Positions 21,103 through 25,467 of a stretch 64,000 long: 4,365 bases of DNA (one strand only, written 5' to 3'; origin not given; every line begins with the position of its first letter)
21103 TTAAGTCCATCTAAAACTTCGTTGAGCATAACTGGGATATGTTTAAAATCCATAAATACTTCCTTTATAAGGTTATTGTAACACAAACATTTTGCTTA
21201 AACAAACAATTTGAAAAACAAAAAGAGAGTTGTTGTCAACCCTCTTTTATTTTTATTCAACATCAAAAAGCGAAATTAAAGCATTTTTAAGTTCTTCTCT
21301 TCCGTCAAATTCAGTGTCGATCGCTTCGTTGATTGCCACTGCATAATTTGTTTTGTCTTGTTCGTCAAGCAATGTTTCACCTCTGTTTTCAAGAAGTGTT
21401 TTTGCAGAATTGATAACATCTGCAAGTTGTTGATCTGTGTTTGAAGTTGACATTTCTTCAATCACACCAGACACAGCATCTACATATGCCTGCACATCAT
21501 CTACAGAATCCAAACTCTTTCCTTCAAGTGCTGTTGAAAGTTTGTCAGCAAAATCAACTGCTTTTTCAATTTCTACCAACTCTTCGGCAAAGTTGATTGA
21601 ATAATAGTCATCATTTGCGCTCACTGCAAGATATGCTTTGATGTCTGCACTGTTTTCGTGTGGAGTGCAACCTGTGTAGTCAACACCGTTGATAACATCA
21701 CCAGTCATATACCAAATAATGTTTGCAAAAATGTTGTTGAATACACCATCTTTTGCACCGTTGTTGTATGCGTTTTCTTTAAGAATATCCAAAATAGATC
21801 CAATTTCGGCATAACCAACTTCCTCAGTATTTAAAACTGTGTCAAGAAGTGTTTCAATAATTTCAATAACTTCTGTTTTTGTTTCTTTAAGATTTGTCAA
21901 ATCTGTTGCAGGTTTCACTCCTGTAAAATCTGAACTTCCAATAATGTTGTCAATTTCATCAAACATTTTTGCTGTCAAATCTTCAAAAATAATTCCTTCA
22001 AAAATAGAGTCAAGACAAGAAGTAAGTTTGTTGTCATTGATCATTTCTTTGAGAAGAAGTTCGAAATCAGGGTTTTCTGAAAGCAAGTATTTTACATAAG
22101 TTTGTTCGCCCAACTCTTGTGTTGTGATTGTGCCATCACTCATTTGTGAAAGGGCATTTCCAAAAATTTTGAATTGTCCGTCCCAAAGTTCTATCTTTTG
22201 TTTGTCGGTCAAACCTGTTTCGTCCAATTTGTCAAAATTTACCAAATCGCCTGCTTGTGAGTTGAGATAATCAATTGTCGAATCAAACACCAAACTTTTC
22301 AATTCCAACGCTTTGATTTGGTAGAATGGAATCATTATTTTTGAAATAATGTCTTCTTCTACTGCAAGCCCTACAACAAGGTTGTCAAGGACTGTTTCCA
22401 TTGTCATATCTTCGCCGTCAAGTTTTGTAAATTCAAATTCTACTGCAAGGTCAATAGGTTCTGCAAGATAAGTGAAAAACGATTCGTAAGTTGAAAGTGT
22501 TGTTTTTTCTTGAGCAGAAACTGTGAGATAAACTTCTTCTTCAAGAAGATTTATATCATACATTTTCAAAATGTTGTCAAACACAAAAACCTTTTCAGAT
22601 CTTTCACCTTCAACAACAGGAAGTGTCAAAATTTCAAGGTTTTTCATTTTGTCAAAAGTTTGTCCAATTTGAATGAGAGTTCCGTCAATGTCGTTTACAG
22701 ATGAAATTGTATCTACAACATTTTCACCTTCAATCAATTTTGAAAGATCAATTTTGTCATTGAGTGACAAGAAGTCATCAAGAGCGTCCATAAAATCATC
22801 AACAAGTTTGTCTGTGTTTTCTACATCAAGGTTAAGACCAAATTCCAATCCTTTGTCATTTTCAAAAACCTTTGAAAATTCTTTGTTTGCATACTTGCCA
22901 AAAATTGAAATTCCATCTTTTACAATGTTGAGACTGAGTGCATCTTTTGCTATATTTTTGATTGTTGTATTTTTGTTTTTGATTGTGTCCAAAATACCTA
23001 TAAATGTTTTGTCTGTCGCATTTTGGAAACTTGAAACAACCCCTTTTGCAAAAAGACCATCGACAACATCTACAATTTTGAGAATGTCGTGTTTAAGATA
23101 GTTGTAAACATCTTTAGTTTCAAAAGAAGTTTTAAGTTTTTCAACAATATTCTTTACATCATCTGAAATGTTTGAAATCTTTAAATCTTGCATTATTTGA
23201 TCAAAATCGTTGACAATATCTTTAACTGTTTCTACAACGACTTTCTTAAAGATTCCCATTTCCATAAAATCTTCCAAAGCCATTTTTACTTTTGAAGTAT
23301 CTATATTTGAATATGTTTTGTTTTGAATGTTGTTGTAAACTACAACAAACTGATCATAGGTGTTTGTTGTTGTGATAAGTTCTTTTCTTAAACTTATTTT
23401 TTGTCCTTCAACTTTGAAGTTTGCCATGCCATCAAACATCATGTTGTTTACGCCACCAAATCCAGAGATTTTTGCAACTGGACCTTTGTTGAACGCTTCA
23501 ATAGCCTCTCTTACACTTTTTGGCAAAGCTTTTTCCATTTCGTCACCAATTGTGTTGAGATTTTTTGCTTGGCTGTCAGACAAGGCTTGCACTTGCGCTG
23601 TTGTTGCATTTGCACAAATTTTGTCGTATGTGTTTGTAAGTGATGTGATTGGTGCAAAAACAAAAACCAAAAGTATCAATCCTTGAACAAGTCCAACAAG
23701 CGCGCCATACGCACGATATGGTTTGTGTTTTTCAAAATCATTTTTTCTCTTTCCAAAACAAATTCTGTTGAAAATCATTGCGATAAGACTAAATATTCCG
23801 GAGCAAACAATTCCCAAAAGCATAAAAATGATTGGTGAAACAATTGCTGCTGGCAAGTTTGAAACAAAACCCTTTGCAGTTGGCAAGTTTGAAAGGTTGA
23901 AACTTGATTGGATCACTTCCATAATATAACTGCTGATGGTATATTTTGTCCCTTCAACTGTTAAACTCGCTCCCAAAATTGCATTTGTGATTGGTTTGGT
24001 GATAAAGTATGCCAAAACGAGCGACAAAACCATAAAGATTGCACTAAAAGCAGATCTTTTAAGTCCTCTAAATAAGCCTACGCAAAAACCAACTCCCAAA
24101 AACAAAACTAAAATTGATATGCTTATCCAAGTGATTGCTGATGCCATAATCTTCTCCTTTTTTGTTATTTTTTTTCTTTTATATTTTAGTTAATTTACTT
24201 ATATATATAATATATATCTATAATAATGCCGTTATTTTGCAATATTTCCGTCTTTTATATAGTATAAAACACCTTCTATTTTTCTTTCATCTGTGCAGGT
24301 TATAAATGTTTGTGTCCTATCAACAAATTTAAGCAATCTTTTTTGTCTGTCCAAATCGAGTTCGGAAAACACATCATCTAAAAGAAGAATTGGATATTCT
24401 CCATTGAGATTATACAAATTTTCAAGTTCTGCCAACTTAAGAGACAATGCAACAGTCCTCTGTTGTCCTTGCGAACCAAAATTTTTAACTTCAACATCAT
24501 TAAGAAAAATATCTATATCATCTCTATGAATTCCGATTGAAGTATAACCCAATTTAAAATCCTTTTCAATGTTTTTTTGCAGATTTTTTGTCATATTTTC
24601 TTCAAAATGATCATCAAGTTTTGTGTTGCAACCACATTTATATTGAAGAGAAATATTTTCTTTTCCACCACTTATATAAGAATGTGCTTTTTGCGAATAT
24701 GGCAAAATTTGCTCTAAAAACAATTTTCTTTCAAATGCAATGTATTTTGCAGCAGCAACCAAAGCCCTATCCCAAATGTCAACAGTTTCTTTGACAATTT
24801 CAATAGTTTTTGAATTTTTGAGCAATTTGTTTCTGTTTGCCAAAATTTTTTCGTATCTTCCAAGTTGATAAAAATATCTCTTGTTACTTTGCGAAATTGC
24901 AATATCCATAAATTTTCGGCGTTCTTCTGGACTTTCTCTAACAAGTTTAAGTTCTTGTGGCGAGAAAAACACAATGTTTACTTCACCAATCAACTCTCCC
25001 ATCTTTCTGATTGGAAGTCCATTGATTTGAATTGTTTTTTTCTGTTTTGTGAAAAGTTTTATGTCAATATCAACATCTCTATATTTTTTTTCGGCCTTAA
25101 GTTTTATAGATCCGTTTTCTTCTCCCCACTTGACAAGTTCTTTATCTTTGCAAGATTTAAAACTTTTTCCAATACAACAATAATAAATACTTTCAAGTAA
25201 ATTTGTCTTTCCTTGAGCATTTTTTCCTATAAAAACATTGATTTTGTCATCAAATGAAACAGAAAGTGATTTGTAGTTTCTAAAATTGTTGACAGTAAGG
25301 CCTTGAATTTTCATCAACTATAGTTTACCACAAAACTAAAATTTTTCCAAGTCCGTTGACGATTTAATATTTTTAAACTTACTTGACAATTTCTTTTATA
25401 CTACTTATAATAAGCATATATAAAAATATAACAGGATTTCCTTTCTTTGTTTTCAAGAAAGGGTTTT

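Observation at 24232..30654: Atypical oriC neighbourhood: the dnaA-dnaN cassette appears inverted relative to recF and rpmH-rnpA-yidC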

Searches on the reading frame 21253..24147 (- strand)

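Call 3: search_protein_families(library=ncbifam, proteins=[window:21253-24147:-])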
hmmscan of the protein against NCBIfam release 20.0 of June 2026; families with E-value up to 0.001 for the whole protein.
window:21253-24147:- (964 aa): 0 families

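Call 17: search_protein_families(library=pfam, proteins=[window:21253-24147:-], max_evalue=0.001)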
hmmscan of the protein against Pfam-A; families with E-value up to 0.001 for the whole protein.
window:21253-24147:- (964 aa): 1 family
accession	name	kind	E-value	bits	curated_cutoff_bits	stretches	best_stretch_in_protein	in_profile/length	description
PF02674.22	Colicin_V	-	5.7e-08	33.3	29.3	1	12-181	4-133/144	Colicin V production protein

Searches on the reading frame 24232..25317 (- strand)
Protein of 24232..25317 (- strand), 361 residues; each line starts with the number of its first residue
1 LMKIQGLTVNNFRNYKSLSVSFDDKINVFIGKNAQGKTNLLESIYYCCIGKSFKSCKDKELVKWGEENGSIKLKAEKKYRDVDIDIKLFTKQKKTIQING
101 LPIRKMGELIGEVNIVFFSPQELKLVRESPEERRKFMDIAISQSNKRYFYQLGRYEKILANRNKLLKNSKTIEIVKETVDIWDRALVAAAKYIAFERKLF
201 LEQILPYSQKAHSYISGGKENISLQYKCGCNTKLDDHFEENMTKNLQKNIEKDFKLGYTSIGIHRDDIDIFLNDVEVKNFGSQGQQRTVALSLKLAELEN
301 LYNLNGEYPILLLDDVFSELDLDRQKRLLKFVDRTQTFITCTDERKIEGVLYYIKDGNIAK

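Call 3: search_protein_families(library=ncbifam, proteins=[window:24232-25317:-])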
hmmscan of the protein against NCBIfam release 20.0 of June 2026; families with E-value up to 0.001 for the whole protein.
window:24232-25317:- (361 aa): 13 families
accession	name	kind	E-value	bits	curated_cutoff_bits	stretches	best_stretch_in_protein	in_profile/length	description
TIGR00611.2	recf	equivalog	3.6e-110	368.3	172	1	4-342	1-339/339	DNA replication/repair protein RecF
NF010680.0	PRK14079.1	equivalog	2.5e-61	207.7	386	1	2-354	1-338/349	recombination protein F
NF041034.1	Rad50_Sulf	equivalog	1.1e-11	43.4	1000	1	2-89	1-87/872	DNA double-strand break repair ATPase Rad50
NF003034.1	PRK03918.1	equivalog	2.5e-11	42.3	700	1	2-95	1-96/878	DNA double-strand break repair ATPase Rad50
NF045487.1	ASRP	equivalog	7.4e-11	41.3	300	1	17-108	7-86/593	archaea-specific SMC-related protein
NF041760.1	PtuA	equivalog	8.8e-11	41.4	500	1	2-47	50-95/524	retron Ec78 anti-phage system effector ATPase PtuA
NF002572.0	PRK02224.1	equivalog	1.3e-08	33.6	1087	1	2-92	1-91/888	DNA double-strand break repair ATPase Rad50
NF041035.1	Rad50_Halo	equivalog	3.1e-06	25.8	1000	1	2-87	1-86/883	DNA double-strand break repair ATPase Rad50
NF002244.0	PRK01156.1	equivalog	7.1e-06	24.4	847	1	2-100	1-97/895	DNA double-strand break repair ATPase Rad50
NF038234.1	retron_eff_Eco8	equivalog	2e-05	23.4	250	1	2-47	1-46/679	retron Eco8 family effector endonuclease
NF053563.1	Rkd4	equivalog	0.00021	19.6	860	1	3-53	2-52/747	arcadin-4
NF010068.0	PRK13548.1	equivalog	0.00067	18.8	261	0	282-334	139-188/261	heme ABC transporter ATP-binding protein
TIGR00618.1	sbcc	subfamily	0.00079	17.5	478.5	0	2-51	1-54/1043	exonuclease subunit SbcC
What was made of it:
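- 24232..25317 (-): recF, divergent from dnaA. The likely start is the ATG at 25314. TIGR00611, E 3.6e-110, full length (call 3).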
